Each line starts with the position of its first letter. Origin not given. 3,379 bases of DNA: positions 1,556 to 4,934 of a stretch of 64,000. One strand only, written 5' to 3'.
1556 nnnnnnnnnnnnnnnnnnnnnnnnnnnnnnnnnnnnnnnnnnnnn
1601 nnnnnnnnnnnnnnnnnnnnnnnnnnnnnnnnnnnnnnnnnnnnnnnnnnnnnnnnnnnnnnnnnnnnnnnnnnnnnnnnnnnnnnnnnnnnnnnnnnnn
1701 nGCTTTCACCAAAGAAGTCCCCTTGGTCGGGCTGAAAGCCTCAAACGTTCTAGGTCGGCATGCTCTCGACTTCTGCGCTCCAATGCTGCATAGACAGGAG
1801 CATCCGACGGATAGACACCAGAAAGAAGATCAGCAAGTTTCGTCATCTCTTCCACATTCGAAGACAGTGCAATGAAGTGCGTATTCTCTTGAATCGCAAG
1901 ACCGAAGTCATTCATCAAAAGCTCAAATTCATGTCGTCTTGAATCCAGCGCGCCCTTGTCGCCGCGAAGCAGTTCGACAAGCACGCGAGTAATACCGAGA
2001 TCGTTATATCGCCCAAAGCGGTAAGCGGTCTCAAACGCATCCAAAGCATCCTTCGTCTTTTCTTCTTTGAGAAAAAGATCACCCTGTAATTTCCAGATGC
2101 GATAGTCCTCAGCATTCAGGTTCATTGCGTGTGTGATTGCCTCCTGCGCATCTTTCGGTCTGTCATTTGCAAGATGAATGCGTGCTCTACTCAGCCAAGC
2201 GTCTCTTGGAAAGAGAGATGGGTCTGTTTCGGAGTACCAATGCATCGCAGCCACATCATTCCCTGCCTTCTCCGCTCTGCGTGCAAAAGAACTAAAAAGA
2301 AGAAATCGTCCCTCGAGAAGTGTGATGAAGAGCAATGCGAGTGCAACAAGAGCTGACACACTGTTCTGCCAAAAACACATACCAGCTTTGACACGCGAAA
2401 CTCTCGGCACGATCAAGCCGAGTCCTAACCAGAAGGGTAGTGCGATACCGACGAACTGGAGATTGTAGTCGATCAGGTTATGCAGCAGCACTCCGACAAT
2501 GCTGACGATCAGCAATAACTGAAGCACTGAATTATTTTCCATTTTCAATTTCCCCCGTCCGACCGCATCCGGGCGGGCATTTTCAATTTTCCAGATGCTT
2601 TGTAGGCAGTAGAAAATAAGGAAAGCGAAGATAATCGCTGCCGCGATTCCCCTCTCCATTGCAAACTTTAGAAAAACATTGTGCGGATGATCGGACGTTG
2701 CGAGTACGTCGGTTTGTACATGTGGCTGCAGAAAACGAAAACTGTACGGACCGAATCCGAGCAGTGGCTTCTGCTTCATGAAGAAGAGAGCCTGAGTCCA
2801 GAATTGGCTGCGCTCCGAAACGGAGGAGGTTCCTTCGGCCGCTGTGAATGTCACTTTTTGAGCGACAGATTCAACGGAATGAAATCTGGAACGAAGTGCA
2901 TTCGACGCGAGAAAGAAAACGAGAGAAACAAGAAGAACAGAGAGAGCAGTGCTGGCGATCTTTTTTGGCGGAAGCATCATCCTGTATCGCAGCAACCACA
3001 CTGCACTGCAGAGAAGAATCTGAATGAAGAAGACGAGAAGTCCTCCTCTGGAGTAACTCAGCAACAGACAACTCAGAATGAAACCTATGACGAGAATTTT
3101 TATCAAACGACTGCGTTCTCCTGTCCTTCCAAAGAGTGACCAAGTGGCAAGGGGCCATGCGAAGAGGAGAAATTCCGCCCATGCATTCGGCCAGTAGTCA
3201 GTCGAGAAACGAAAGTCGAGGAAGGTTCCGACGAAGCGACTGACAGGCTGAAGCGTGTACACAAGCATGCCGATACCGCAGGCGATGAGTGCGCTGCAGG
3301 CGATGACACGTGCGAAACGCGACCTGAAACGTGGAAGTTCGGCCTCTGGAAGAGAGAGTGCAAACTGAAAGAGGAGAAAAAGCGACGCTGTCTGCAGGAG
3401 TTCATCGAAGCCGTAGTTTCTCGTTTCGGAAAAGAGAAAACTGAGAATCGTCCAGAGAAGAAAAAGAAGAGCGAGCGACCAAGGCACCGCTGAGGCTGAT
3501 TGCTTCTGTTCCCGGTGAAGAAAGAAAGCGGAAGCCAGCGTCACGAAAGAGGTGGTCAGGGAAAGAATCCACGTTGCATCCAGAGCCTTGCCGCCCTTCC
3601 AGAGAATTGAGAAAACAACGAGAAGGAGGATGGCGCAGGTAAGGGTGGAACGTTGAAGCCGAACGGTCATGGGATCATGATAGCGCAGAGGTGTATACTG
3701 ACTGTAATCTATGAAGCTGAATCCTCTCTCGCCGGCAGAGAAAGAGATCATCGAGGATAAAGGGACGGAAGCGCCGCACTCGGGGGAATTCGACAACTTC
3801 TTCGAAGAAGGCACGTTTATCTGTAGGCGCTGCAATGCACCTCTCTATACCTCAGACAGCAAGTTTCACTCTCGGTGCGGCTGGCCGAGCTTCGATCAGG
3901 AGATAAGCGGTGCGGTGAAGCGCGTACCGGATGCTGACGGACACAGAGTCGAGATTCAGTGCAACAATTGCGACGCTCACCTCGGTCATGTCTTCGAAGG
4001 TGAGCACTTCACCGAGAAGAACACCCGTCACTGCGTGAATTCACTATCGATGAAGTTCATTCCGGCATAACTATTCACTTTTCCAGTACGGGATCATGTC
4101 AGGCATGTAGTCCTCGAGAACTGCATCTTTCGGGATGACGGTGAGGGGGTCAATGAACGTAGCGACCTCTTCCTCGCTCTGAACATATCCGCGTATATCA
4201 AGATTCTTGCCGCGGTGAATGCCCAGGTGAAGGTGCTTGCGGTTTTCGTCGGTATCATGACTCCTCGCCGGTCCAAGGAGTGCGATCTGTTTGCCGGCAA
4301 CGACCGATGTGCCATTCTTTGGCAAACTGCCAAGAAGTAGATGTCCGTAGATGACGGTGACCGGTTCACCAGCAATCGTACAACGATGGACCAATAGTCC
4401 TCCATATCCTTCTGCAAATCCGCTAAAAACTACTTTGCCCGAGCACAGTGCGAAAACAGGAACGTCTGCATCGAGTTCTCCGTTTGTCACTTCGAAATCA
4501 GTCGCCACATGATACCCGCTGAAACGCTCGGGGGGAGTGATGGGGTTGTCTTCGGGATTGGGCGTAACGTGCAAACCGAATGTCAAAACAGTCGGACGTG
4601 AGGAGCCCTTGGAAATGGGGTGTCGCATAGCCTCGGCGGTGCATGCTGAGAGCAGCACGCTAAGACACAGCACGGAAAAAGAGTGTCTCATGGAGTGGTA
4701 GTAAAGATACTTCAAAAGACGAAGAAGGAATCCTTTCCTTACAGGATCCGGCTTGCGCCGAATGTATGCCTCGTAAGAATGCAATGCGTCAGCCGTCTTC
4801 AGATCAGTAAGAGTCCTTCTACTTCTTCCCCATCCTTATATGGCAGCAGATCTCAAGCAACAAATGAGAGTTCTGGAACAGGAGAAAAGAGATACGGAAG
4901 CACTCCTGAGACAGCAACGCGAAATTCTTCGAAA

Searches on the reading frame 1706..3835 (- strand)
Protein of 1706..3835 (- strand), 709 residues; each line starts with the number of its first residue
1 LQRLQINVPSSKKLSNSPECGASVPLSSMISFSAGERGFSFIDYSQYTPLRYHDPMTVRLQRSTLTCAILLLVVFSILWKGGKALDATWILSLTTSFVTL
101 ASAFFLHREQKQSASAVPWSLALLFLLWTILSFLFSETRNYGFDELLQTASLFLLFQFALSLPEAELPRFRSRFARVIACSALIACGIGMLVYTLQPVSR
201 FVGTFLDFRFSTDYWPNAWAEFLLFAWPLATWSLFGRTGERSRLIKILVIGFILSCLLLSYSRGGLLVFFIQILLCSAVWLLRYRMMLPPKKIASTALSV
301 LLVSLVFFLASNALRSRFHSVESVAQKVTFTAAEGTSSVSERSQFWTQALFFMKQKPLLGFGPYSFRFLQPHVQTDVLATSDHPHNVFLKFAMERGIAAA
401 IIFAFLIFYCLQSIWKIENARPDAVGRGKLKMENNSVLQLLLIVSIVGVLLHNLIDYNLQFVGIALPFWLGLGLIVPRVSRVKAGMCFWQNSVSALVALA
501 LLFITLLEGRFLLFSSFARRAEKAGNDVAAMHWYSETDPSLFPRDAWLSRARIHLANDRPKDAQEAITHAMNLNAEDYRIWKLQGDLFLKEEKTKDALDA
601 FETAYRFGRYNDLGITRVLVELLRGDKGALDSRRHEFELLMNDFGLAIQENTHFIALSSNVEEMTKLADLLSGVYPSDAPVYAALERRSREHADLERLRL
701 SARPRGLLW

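Call 33: search_protein_families(library=pfam, proteins=[window:1706-3835:-], max_evalue=0.001)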
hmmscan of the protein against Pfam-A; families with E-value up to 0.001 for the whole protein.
window:1706-3835:- (709 aa): 3 families
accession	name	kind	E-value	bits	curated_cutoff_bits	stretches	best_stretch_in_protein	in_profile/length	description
PF04932.20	Wzy_C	-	5.1e-21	75.5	31.7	1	251-404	4-149/149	O-Antigen ligase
PF25063.1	ARM_TT21_C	-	1.4e-05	25.5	35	1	520-612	73-163/209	Tetratricopeptide repeat protein 21 C-terminal ARM domain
PF13432.12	TPR_16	-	0.00015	22.6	32.7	1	549-610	2-63/65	Tetratricopeptide repeat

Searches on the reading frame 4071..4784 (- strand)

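Call 33: search_protein_families(library=pfam, proteins=[window:4071-4784:-], max_evalue=0.001)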
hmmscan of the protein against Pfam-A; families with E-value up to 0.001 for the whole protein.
window:4071-4784:- (237 aa): 1 family
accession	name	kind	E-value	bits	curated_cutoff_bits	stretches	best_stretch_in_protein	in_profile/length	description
PF01551.29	Peptidase_M23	-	8.9e-11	42.3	28.7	1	92-193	3-91/96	Peptidase family M23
